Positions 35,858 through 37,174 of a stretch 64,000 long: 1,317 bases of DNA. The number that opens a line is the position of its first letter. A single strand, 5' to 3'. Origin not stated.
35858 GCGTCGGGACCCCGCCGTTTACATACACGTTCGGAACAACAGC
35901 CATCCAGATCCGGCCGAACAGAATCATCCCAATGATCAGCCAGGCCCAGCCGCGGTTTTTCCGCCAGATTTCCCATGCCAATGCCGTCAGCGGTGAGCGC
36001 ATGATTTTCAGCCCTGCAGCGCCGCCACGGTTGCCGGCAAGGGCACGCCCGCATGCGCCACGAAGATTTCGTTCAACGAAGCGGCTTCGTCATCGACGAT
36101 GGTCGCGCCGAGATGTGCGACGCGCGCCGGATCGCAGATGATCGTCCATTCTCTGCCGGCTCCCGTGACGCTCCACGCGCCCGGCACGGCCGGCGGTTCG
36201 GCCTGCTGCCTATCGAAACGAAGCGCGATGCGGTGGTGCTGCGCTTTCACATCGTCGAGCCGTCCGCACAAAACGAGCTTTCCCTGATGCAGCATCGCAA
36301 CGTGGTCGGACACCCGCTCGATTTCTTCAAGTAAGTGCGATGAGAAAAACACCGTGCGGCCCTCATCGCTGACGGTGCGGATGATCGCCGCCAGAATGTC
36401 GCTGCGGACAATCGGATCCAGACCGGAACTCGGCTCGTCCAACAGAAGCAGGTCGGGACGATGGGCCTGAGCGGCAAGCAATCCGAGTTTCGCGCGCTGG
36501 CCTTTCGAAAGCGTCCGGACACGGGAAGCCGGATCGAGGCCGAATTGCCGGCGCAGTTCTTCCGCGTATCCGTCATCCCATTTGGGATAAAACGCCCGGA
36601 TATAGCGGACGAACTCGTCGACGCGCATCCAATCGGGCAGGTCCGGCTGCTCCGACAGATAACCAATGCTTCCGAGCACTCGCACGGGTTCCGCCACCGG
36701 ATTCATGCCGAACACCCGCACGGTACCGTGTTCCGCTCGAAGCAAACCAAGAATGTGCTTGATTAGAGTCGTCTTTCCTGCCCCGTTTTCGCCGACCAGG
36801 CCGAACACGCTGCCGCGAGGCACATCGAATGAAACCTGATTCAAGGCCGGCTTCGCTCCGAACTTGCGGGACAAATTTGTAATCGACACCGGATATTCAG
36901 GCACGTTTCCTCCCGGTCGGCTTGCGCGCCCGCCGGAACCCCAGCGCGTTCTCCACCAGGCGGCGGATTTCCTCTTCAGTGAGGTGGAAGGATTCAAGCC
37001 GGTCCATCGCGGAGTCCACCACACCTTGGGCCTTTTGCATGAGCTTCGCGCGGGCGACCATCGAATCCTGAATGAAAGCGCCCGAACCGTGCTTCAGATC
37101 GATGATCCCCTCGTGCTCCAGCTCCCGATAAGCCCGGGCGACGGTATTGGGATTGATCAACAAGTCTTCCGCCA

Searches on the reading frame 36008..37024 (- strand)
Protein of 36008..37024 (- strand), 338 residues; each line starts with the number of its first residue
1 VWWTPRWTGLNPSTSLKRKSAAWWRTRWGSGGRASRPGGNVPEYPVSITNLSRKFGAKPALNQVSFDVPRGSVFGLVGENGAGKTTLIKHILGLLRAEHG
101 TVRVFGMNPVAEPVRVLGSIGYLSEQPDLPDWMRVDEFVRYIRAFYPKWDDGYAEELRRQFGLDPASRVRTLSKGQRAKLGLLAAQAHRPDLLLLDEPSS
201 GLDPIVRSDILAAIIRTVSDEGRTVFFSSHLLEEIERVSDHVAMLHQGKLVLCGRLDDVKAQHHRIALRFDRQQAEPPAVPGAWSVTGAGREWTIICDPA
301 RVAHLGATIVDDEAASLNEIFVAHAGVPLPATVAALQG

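Call 5: search_protein_families(library=pfam, proteins=[window:36008-37024:-], max_evalue=0.01)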
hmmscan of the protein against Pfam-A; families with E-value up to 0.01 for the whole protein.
window:36008-37024:- (338 aa): 9 families
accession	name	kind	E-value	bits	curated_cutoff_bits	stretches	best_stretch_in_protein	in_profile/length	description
PF00005.33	ABC_tran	-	6.2e-26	92.1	25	1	61-199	1-136/137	ABC transporter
PF13304.12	AAA_21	-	1.1e-13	52.4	27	1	170-233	236-301/304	AAA domain, putative AbiEii toxin, Type IV TA system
PF13401.12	AAA_22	-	0.00029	21.6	27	1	76-197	10-92/130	AAA domain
PF13604.12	AAA_30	-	0.0013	18.9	27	0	73-112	20-57/191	AAA domain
PF13476.12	AAA_23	-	0.0015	19.7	27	1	66-92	15-40/201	AAA domain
PF02463.25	SMC_N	-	0.0037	17.2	40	0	73-96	26-49/220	RecF/RecN/SMC N terminal domain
PF03308.22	MeaB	-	0.0042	16.6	23.1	1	56-111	18-73/273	Methylmalonyl Co-A mutase-associated GTPase MeaB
PF03205.20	MobB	-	0.0053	17.1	26.6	0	73-102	1-30/133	Molybdopterin guanine dinucleotide synthesis protein B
PF13555.12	AAA_29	-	0.0068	16.6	27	0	65-99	16-50/61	P-loop containing region of AAA domain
